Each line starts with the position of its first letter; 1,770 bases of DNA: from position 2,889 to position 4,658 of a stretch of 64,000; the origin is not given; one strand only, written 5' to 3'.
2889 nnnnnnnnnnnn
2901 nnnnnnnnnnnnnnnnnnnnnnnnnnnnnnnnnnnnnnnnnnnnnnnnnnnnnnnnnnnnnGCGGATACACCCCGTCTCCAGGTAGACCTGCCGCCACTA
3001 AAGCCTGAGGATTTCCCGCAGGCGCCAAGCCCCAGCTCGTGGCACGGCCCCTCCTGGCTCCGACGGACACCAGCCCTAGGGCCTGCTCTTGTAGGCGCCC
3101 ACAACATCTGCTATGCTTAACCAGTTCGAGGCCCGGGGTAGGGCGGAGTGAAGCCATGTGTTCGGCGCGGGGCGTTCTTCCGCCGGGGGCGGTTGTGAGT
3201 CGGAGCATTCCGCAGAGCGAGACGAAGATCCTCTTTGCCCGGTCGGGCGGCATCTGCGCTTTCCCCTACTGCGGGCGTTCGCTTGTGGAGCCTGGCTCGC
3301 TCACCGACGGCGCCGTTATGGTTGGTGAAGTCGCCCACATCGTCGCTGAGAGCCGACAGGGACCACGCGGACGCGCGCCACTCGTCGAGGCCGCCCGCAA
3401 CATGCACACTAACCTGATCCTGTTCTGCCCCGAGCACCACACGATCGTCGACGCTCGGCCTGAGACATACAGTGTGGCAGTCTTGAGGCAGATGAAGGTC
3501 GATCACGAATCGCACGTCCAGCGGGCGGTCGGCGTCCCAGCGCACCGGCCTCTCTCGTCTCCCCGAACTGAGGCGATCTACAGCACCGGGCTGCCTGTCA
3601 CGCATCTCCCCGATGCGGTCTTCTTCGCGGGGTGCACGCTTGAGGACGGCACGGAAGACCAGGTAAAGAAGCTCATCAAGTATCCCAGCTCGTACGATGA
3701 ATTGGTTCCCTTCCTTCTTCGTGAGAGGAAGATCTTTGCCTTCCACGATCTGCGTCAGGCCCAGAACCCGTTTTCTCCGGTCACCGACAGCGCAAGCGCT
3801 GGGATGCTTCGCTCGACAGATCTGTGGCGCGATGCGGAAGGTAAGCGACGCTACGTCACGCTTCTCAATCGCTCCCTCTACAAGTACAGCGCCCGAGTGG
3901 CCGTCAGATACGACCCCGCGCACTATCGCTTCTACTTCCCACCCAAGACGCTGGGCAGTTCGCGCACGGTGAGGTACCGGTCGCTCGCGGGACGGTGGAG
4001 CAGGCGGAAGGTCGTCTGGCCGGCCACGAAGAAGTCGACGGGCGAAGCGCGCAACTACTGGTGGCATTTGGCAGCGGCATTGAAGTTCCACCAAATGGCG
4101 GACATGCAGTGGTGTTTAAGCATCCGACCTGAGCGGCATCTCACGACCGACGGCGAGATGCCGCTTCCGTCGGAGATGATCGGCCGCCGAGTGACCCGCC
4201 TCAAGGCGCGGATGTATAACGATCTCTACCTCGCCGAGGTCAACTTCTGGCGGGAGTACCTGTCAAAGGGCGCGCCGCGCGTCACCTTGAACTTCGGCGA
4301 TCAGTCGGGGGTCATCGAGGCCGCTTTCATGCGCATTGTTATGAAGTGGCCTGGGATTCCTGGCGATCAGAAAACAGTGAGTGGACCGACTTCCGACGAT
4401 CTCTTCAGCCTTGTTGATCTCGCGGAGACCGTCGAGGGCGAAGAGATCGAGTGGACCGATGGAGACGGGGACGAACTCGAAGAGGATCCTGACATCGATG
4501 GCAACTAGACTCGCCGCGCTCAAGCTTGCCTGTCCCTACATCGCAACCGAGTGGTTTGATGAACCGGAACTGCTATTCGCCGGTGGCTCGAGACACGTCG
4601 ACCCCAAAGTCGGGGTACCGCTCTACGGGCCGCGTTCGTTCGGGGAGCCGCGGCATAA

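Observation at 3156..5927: Translationally coupled HNH-nuclease/long-C-terminal-domain protein + catalytically dead MID-PIWI short Argonaute: candidate nuclease-APAZ/short-pAgo defence module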

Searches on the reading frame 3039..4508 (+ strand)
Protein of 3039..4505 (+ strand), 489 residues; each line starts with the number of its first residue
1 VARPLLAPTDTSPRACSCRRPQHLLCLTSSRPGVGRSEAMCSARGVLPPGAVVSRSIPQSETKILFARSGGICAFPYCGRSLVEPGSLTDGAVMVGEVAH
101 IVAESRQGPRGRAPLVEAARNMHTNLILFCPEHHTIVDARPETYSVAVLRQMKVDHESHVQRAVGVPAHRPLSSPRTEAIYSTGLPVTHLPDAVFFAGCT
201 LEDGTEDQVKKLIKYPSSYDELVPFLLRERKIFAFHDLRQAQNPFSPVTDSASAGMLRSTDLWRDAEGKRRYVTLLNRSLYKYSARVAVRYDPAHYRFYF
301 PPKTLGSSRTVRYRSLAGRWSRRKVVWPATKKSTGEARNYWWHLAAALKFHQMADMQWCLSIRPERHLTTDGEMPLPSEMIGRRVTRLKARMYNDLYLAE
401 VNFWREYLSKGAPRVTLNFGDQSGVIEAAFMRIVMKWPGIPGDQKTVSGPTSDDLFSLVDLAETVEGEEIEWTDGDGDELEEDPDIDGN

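Call 4: search_protein_families(library=pfam, proteins=[window:3039-4505:+], max_evalue=1)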
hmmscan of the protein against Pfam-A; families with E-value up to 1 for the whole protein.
window:3039-4505:+ (489 aa): 2 families
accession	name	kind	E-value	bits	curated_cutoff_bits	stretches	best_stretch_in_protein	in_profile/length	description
PF13391.12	HNH_2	-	0.1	12.9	21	1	94-135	11-56/66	HNH endonuclease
PF14641.11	HTH_44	-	0.12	13.3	35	1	203-278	34-101/117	Helix-turn-helix DNA-binding domain of SPT6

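Call 5: search_protein_families(library=padloc, proteins=[window:3156-4505:+], max_evalue=1)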
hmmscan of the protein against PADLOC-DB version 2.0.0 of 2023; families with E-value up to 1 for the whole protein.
seq(450 aa): 22 families
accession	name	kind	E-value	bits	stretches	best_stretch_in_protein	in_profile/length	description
PDLC04772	PDC-M68A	-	7e-35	119.2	1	16-125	3-112/253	-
PDLC02402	Aga_SIR2-PNTD1-PNTD2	-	2e-33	113.6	1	143-422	587-854/876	Class I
PDLC00739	Effector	-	1.7e-27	94.7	1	15-129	5-119/378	Endonuclease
PDLC01997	SAVED1--SAVED_HNH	-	5.9e-27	93.1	1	15-130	3-116/368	-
PDLC02415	Aga_REase-PNTD1-PNTD2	-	8.5e-27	92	1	134-372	151-377/423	Class I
PDLC00746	Effector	-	7.5e-25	85.7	1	15-127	14-125/389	Endonuclease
PDLC02398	Aga_REase-PNTD1-PNTD2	-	8.7e-25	85.6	1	129-371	149-379/429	Class I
PDLC00749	Effector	-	2.3e-24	84.2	1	15-129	13-128/395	Endonuclease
PDLC02418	Aga_SIR2-Kinase-PNTD1-PNTD2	-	2.5e-23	80.2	1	144-425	466-738/756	Class I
PDLC00751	Effector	-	9.2e-20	69.1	1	17-126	130-239/530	Endonuclease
PDLC01998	SAVED1--SAVED_HNH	-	2.5e-19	67.4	1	17-125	113-221/506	-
PDLC00742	Effector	-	4.4e-16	56.7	1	21-125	124-228/527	Endonuclease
PDLC00743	Effector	-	1.3e-15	55.4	1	17-128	2-114/384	Endonuclease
PDLC00406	SduA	-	3.6e-15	54.8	1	16-126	16-121/326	DUF4263 domain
PDLC00747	Effector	-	3.4e-14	50.8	1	16-124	10-122/373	Endonuclease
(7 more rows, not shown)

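Call 8: search_solved_structures(query=window:3156-4505:+, max_evalue=10, show_alignments=3)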
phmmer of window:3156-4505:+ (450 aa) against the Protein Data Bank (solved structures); distinct sequences matched with E-value up to 10: 11.
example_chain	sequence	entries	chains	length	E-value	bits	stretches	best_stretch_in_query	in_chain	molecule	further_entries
9om4_A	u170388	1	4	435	4.7e-101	342.1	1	23-449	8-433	HNH endonuclease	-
9qbl_A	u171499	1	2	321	9.1e-11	44.5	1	149-371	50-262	DUF4365 domain-containing protein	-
9qbq_A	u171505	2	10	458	2.2e-10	43.3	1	149-371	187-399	DUF4365 domain-containing protein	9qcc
8ysq_A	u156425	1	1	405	7.8e-10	41.5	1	17-126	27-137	SAVED domain-containing protein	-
9qbp_A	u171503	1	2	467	3.7e-09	39.2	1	149-342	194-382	DUF4365 domain-containing protein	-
7rwk_A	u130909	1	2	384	1.5e-08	37.2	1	16-131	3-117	SAVED domain-containing protein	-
7rwm_A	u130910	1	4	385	4.8e-08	35.6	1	14-125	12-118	SAVED domain-containing protein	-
8fm1_A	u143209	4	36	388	7.3e-06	28.4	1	22-110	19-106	SAVED domain-containing protein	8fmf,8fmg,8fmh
9jsb_D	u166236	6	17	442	0.00015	24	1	147-337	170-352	DREN-APAZ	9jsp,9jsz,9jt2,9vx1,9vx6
9dif_A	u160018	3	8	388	0.00018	23.8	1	22-110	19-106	HNH endonuclease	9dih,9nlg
3k66_A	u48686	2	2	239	0.29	13.2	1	167-255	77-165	Beta-amyloid-like protein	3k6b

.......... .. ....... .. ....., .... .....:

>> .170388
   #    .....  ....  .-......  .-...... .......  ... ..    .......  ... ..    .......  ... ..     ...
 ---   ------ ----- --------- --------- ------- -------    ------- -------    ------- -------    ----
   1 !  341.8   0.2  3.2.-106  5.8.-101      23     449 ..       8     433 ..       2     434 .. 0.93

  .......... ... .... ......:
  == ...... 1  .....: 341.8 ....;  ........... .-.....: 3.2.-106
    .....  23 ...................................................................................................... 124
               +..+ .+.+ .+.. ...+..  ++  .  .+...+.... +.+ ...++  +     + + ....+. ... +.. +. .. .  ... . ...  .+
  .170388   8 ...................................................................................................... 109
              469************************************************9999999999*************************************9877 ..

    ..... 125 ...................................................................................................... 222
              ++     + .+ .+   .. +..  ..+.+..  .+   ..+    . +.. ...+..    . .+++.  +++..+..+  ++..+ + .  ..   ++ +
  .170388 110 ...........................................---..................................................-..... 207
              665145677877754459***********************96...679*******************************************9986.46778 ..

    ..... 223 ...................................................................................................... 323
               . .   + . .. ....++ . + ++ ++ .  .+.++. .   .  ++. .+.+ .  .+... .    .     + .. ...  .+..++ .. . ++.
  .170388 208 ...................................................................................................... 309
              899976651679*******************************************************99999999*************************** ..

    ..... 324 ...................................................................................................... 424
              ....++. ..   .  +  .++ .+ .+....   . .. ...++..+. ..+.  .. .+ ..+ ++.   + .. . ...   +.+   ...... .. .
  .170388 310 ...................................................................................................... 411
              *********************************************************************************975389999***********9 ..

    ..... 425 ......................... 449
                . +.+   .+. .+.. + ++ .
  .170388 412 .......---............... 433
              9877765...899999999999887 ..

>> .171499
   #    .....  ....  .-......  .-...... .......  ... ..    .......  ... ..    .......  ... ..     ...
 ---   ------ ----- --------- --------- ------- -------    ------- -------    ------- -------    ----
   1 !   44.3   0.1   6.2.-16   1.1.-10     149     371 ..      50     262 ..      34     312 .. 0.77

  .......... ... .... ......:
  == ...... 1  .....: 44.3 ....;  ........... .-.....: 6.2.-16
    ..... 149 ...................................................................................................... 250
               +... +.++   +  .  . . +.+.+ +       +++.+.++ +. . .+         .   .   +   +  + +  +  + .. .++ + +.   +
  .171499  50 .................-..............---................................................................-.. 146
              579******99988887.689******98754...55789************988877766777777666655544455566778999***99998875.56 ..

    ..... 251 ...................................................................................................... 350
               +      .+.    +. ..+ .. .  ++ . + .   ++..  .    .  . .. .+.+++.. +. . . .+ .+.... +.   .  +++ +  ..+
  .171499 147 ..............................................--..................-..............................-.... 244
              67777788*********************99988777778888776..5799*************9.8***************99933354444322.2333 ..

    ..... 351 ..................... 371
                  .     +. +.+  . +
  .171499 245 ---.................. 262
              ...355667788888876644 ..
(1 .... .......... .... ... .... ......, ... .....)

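Call 17: search_protein_families(library=ncbifam, proteins=[window:3156-4505:+], max_evalue=0.01)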
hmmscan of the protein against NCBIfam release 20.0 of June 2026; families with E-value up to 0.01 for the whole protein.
window:3156-4505:+ (450 aa): 0 families

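Call 23: find_encoding_contigs(protein=window:3156-4508:+, flank=10000, max_places=6)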
Protein window:3156-4508:+ (450 aa): 3 contigs read that carry it; 3 places shown.
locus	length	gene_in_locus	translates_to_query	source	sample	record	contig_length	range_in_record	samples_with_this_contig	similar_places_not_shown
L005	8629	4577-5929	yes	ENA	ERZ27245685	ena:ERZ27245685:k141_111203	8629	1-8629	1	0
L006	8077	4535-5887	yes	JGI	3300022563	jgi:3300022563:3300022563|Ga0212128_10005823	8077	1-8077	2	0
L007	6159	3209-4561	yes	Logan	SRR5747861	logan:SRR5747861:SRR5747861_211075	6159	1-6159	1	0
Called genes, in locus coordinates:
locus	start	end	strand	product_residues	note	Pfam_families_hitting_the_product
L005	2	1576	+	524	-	?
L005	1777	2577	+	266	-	PF11487:RestrictionSfiI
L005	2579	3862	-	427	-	PF09445:Methyltransf_15 (faint), PF01555:N6_N4_Mtase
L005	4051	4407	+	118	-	-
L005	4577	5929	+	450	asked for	-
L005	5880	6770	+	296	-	-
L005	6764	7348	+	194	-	-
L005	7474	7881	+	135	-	PF00528:BPD_transp_1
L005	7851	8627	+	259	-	?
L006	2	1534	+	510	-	?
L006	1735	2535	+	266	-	PF11487:RestrictionSfiI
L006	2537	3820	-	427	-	PF09445:Methyltransf_15 (faint), PF01555:N6_N4_Mtase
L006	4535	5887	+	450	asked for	-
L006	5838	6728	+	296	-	-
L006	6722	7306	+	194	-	-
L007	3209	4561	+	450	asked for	-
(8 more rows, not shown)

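Call 34: search_protein_families(library=pfam, proteins=[L005:2-1576:+], max_evalue=0.01)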
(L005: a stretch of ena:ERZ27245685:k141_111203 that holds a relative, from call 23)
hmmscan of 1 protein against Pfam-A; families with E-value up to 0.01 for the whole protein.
L005:2-1576:+ (524 aa): 1 family
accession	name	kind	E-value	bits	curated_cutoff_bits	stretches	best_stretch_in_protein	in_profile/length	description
PF01609.27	DDE_Tnp_1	-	0.00025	21.3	23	1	90-429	10-190/200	Transposase DDE domain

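Call 35: search_protein_families(library=padloc, proteins=[L005:2-1576:+], max_evalue=0.001)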
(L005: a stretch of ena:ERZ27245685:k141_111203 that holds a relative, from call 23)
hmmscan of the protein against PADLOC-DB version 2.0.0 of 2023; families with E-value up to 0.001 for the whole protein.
L005:2-1576:+ (524 aa): 0 families

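Call 36: find_homologous_proteins(query=window:3156-4505:+, max_evalue=1e-20)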
Query window:3156-4505:+ (450 aa): 412 proteins with E <= 1e-20 among 8000 candidates; the best 120 are listed.
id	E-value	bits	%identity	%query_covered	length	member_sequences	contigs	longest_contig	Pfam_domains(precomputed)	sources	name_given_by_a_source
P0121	0.0e+0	1046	100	100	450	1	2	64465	-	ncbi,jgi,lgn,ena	-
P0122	2.5e-251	852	83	92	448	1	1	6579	-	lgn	-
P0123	4.7e-241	819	80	97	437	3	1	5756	-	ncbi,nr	ncbi:MAG: hypothetical protein LUO79_06690 [Methanomassiliicoccales archaeon]|nr:hypothetical protei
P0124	4.6e-240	815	81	92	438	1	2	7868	-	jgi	jgi:hypothetical protein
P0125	8.7e-240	814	80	92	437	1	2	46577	-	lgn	-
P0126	2.2e-238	810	81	94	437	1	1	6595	-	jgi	jgi:hypothetical protein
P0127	7.0e-231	785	77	97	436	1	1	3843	-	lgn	-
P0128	1.0e-227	775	77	93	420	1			-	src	-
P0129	4.4e-223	759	73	97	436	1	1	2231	-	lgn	-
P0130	3.5e-218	743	80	84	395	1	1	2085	-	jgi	jgi:hypothetical protein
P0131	7.7e-176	604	59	97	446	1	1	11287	-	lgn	-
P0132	3.8e-175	601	62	91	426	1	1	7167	-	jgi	jgi:hypothetical protein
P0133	1.9e-174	599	60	92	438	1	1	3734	-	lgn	-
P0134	6.4e-172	591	59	96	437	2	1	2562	-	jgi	jgi:hypothetical protein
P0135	4.8e-170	584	60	96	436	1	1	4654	-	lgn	-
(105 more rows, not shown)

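Call 37: list_cluster_members(proteins=[P0121])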
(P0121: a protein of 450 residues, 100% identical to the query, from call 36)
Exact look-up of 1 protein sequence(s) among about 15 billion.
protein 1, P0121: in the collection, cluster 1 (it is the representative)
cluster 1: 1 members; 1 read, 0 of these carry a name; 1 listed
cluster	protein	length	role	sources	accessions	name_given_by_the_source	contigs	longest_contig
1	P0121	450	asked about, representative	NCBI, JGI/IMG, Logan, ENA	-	-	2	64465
